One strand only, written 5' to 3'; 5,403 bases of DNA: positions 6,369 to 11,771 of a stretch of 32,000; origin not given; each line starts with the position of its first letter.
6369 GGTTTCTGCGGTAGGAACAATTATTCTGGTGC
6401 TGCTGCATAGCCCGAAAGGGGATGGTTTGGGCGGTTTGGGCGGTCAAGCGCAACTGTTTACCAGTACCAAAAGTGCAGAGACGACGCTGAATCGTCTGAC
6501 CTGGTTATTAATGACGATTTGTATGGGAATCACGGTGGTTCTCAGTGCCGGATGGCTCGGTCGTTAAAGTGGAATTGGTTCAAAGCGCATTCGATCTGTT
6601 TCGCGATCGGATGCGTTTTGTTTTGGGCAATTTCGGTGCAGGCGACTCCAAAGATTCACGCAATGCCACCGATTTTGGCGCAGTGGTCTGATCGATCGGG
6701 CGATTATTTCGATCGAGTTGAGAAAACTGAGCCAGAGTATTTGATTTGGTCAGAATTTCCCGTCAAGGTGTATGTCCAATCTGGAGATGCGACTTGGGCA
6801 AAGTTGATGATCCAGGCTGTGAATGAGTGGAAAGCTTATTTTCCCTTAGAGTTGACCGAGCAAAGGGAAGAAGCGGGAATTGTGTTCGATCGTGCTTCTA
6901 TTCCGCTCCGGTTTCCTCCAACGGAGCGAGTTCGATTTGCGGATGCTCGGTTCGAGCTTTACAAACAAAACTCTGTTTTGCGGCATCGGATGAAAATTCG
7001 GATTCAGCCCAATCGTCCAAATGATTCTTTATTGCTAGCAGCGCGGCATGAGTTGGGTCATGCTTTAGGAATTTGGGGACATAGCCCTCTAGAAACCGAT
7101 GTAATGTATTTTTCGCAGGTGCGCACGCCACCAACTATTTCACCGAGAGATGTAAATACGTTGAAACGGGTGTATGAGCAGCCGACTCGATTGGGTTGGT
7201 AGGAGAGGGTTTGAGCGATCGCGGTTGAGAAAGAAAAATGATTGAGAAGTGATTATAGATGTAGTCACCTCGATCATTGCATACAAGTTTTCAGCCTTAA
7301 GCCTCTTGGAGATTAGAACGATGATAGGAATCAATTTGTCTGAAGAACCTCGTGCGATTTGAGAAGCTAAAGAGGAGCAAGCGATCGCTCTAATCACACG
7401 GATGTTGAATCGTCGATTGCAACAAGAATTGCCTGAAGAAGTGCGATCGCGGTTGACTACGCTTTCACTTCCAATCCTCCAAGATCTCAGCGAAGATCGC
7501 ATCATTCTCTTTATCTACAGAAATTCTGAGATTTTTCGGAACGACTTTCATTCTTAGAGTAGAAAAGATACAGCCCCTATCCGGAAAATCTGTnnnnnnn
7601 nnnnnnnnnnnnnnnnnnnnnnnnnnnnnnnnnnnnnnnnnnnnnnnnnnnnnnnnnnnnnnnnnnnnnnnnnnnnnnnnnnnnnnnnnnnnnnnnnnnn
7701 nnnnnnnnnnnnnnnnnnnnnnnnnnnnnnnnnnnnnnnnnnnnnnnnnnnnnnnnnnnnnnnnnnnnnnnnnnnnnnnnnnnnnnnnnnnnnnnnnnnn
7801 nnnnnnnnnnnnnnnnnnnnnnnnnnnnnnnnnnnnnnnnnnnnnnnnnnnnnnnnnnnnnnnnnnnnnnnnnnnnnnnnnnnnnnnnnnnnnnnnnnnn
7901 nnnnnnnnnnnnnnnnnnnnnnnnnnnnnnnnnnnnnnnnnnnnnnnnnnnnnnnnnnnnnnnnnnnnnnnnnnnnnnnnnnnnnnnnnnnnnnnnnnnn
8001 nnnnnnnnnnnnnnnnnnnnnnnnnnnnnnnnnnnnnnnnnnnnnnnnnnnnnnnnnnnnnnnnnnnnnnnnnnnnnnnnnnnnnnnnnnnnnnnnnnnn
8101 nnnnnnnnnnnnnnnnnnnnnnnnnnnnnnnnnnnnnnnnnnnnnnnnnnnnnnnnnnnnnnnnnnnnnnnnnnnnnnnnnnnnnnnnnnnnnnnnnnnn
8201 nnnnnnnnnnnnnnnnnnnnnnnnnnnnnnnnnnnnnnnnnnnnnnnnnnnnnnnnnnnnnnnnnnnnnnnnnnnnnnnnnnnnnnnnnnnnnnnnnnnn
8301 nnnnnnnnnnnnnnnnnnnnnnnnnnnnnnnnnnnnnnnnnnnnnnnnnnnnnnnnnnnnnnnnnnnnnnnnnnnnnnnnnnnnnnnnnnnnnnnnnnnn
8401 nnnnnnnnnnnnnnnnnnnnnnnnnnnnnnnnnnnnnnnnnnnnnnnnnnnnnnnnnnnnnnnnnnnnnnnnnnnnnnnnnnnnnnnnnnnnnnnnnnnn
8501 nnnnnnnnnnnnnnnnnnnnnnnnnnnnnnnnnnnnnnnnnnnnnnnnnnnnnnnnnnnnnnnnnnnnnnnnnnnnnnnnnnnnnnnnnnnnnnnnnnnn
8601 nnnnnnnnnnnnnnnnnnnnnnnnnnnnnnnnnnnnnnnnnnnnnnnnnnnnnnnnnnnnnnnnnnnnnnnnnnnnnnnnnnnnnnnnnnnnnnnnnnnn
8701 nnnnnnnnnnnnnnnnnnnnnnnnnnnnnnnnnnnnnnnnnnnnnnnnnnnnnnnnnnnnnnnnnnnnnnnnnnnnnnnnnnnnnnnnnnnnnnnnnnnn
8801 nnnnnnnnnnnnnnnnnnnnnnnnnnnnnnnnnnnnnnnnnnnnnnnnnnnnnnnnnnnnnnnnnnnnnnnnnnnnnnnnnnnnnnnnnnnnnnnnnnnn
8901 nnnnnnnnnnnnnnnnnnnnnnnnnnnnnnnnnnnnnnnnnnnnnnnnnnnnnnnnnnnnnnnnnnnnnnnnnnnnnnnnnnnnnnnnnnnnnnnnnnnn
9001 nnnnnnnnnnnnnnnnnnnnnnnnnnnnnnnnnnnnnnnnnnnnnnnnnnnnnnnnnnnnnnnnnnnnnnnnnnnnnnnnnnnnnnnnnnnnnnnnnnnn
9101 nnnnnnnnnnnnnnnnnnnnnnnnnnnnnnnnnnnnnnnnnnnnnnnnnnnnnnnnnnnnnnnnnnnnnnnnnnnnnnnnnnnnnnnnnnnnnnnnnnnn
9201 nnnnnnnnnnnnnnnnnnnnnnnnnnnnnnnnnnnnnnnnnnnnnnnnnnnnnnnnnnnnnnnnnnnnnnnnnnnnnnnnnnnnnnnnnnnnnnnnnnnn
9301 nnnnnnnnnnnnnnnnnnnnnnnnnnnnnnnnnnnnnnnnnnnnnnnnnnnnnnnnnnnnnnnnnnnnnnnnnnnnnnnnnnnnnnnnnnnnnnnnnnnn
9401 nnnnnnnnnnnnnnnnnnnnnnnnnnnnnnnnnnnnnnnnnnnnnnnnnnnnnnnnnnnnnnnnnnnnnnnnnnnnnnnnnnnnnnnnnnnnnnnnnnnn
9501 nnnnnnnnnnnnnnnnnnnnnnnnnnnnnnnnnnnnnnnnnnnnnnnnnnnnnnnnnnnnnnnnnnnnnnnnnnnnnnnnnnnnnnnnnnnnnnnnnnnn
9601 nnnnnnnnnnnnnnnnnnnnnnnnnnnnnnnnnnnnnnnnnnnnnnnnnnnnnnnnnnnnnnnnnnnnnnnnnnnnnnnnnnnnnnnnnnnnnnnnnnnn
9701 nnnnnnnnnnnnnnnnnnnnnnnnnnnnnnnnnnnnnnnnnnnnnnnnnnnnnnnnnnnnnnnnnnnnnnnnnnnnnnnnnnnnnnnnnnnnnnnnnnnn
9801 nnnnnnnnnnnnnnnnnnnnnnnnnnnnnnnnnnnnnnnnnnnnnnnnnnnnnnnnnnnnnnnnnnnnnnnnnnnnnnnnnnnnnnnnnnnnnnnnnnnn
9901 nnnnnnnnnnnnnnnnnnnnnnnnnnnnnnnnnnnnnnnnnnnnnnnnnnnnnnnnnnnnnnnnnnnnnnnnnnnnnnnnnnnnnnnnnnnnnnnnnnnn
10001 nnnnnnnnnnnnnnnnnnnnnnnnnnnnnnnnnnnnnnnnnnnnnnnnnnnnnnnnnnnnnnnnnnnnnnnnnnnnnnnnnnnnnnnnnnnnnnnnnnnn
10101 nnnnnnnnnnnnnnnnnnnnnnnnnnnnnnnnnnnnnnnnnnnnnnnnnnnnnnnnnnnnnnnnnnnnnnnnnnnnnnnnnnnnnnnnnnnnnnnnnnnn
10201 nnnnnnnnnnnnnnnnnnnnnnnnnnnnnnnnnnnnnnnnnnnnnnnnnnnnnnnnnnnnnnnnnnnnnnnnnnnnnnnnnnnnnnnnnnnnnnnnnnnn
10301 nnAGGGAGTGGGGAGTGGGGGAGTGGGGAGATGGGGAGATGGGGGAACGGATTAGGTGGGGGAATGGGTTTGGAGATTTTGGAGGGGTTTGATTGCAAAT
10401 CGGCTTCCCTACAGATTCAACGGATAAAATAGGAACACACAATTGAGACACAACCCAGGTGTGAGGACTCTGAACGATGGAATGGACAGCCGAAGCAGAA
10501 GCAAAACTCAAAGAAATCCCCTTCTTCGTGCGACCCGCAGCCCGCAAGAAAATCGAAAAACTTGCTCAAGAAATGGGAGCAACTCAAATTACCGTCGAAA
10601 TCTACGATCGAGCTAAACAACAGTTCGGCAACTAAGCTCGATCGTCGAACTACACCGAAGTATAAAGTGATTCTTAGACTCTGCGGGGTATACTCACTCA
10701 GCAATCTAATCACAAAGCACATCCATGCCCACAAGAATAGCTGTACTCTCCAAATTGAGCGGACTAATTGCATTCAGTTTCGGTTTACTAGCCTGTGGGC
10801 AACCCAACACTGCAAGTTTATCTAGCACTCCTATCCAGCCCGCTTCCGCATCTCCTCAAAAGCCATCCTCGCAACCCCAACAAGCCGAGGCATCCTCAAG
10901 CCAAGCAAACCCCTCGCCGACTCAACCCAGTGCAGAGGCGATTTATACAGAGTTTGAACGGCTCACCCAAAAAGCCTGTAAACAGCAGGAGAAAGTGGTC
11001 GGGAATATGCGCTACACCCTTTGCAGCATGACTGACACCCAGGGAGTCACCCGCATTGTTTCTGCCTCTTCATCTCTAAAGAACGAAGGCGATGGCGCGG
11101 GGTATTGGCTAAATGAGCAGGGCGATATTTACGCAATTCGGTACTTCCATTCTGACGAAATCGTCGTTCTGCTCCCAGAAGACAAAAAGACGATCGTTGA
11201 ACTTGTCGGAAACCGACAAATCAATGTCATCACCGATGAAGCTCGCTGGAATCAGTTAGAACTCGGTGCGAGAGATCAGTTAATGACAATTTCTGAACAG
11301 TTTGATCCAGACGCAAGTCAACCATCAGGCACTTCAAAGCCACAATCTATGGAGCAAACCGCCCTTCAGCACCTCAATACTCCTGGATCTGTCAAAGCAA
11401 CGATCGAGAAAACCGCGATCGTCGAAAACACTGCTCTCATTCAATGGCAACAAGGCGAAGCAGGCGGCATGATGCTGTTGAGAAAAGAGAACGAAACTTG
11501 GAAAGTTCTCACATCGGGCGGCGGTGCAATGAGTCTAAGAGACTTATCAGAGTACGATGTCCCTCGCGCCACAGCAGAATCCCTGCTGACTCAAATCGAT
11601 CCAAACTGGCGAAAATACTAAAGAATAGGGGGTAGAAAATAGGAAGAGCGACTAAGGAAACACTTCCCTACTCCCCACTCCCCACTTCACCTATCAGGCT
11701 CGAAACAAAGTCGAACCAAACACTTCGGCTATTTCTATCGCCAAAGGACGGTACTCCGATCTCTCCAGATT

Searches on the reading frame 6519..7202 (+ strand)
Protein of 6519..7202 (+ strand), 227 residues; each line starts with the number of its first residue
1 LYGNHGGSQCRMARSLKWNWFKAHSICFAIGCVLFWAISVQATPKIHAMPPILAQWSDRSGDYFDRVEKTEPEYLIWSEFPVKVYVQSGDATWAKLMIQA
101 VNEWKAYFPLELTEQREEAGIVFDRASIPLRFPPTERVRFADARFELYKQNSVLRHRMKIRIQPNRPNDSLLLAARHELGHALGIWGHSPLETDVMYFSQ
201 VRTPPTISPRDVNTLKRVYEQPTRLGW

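Call 10: search_protein_families(library=pfam, proteins=[window:6519-7202:+], max_evalue=0.001)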
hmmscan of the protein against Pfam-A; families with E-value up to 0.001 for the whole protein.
window:6519-7202:+ (227 aa): 1 family
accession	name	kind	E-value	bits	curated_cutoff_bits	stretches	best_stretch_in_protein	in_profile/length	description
PF00413.30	Peptidase_M10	-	1.5e-05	25.3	24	1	142-219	87-158/159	Matrixin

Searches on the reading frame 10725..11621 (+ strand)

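Call 10: search_protein_families(library=pfam, proteins=[window:10725-11621:+], max_evalue=0.001)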
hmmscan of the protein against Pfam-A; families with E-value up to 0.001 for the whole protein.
window:10725-11621:+ (298 aa): 0 families

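Call 47: search_protein_families(library=ncbifam, proteins=[window:10725-11621:+], max_evalue=0.001)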
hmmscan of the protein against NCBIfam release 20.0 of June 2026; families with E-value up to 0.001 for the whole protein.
window:10725-11621:+ (298 aa): 1 family
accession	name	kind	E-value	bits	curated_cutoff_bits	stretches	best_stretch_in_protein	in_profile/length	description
NF033672.1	mbn_chaper_assoc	subfamily_domain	1.7e-10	40.8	50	1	224-292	16-85/104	copper uptake system-associated protein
